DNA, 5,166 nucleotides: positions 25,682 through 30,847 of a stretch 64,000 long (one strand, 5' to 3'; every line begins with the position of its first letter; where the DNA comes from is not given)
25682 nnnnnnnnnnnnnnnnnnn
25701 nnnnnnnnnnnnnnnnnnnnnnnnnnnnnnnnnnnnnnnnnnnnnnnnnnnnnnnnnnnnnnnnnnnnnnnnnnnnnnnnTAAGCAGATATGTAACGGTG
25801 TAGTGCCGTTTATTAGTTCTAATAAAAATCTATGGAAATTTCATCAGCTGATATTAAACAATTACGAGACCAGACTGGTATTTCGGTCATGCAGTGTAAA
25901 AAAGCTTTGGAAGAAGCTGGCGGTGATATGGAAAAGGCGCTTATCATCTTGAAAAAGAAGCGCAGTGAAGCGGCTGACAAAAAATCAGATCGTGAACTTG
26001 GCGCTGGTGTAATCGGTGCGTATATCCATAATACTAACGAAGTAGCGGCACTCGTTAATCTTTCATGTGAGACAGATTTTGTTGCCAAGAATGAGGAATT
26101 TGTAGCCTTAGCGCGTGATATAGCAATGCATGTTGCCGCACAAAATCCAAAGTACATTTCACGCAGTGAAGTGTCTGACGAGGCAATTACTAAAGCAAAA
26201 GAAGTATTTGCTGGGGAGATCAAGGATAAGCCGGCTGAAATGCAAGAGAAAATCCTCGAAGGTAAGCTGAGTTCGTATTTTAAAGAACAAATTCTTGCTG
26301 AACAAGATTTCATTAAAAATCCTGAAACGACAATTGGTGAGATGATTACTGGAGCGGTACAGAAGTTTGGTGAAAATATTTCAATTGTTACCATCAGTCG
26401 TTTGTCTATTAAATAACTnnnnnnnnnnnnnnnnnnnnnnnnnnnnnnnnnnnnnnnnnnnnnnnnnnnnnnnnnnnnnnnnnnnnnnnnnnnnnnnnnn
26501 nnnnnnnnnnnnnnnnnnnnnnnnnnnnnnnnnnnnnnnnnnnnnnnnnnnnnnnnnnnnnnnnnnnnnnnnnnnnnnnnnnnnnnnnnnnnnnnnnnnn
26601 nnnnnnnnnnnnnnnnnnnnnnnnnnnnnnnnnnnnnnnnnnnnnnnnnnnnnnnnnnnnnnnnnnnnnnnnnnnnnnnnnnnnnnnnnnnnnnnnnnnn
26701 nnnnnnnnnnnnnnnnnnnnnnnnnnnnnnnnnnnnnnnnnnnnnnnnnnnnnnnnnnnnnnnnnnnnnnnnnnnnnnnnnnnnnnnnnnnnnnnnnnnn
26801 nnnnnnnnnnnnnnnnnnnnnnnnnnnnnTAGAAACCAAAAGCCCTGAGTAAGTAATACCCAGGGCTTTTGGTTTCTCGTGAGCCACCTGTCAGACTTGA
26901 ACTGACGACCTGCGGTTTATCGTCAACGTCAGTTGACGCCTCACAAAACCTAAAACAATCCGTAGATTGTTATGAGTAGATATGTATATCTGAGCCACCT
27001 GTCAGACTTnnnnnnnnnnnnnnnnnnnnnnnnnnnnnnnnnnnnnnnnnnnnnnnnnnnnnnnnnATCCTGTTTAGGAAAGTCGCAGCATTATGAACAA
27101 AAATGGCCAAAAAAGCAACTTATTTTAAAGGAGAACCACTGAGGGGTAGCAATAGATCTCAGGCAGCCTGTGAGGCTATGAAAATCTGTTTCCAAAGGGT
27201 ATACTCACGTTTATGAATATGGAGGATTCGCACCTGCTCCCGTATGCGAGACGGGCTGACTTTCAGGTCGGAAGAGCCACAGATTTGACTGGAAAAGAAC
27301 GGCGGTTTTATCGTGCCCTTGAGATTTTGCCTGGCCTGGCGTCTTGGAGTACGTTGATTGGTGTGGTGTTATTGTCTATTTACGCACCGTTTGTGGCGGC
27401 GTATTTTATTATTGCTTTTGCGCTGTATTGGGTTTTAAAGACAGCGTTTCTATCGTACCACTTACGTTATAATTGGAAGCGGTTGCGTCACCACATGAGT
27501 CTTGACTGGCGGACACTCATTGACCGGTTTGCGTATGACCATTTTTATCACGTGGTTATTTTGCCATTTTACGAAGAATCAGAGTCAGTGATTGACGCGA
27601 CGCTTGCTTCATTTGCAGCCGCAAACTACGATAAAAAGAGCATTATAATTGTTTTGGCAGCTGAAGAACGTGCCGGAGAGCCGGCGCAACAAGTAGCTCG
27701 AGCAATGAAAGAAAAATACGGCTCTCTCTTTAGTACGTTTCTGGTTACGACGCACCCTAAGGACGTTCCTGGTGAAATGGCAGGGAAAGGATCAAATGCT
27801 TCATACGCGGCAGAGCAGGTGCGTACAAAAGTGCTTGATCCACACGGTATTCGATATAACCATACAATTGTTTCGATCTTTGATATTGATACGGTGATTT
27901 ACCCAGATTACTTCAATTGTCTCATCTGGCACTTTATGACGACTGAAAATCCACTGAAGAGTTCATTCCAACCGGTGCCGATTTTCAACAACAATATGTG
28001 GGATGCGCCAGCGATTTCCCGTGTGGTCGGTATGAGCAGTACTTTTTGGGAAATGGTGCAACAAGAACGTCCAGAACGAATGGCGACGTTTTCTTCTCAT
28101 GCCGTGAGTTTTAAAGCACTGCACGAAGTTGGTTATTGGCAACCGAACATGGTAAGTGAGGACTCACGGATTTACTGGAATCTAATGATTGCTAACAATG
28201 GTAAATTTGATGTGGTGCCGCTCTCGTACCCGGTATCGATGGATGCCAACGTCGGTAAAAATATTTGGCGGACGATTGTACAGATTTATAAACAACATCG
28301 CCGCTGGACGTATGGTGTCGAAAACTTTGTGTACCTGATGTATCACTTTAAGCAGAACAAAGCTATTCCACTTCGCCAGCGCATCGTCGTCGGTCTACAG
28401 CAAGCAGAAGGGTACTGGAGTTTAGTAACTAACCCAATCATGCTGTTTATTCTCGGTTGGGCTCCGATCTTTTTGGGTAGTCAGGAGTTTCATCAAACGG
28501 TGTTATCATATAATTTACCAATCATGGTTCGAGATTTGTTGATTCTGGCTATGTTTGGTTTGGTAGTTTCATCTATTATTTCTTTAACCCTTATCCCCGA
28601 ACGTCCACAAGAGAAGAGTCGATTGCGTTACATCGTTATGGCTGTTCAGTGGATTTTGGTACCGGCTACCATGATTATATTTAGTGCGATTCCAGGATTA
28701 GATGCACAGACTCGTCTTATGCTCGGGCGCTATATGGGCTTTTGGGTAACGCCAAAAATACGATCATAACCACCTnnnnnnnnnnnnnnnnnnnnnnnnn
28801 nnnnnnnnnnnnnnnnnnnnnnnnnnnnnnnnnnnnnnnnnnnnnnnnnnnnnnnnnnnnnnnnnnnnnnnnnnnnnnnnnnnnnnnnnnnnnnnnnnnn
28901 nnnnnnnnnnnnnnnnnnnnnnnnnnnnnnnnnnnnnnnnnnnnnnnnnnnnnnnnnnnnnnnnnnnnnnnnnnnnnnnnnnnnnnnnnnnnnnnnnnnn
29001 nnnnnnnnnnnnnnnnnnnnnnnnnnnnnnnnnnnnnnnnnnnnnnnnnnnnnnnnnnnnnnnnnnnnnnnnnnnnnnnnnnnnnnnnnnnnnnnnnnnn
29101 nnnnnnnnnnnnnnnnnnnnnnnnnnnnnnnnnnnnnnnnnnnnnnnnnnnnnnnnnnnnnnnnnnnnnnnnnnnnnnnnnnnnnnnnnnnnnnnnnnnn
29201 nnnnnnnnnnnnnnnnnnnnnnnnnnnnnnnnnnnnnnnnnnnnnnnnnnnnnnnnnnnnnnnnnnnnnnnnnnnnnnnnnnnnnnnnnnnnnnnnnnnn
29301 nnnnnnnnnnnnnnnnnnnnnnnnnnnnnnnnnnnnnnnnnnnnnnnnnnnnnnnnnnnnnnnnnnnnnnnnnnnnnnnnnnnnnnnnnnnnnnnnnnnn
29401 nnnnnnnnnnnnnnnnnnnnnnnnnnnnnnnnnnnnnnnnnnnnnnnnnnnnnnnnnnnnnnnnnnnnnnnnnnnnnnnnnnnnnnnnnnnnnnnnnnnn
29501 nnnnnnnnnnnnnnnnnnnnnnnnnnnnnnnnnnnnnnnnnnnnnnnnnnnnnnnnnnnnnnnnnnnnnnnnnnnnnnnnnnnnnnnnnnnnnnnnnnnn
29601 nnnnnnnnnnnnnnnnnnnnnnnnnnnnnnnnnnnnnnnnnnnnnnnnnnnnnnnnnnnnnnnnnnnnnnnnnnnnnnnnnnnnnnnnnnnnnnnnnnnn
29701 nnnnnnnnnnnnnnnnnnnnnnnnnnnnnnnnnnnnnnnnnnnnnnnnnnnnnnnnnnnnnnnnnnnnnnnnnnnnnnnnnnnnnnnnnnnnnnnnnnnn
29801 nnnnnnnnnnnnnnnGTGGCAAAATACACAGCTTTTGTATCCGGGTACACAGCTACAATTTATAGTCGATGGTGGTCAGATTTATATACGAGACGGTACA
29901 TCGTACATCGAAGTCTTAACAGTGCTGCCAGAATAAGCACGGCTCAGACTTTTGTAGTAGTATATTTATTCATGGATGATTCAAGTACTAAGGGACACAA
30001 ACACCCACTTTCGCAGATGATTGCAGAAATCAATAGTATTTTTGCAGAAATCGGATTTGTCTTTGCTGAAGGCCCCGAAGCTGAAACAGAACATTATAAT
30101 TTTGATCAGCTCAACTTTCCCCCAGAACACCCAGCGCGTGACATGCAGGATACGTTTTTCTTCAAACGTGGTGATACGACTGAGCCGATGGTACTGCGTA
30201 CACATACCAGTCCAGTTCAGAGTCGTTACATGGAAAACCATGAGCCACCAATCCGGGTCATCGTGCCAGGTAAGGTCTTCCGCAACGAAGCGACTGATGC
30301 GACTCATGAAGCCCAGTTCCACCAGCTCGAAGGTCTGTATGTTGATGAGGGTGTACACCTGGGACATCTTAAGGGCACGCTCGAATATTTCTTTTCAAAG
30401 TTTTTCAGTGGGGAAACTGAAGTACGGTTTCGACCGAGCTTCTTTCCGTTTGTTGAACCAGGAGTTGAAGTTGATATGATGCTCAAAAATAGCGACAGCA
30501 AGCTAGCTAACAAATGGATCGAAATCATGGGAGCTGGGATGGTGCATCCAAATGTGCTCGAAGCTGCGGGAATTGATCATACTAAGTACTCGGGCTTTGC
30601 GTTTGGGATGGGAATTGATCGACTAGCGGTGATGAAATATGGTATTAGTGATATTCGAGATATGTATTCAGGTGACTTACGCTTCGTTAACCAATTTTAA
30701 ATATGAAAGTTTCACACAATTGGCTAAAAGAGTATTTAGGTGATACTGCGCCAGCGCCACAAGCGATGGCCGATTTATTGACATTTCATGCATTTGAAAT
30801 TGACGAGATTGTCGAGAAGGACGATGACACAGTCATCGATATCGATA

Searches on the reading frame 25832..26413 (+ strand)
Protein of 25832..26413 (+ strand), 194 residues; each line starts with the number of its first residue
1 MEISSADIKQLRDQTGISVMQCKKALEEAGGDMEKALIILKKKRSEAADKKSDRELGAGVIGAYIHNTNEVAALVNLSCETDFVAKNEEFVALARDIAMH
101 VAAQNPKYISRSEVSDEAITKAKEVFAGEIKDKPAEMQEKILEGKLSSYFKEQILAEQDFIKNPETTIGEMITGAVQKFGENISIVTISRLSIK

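Call 49: search_protein_families(library=pfam, proteins=[window:25832-26413:+], max_evalue=0.0001)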
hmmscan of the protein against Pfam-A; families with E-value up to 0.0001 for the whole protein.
window:25832-26413:+ (194 aa): 3 families
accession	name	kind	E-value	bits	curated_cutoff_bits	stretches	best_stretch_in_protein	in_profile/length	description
PF00889.24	EF_TS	-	7.7e-30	104.4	27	1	58-177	79-192/204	Elongation factor TS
PF25025.1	EF-Ts_N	-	9.3e-06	26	33.2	1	6-41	15-51/60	Elongation factor Ts, mitochondrial, N-terminal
PF22566.2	UBA_8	-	4.2e-05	23.6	26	0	8-37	7-36/46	UBA-like domain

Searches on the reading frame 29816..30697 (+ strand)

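Call 49: search_protein_families(library=pfam, proteins=[window:29816-30697:+], max_evalue=0.0001)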
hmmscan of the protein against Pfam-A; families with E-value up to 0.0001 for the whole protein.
window:29816-30697:+ (294 aa): 1 family
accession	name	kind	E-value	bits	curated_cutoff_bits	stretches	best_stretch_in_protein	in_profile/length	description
PF01409.25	tRNA-synt_2d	-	8.9e-100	333.6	19.8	1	56-294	10-246/246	tRNA synthetases class II core domain (F)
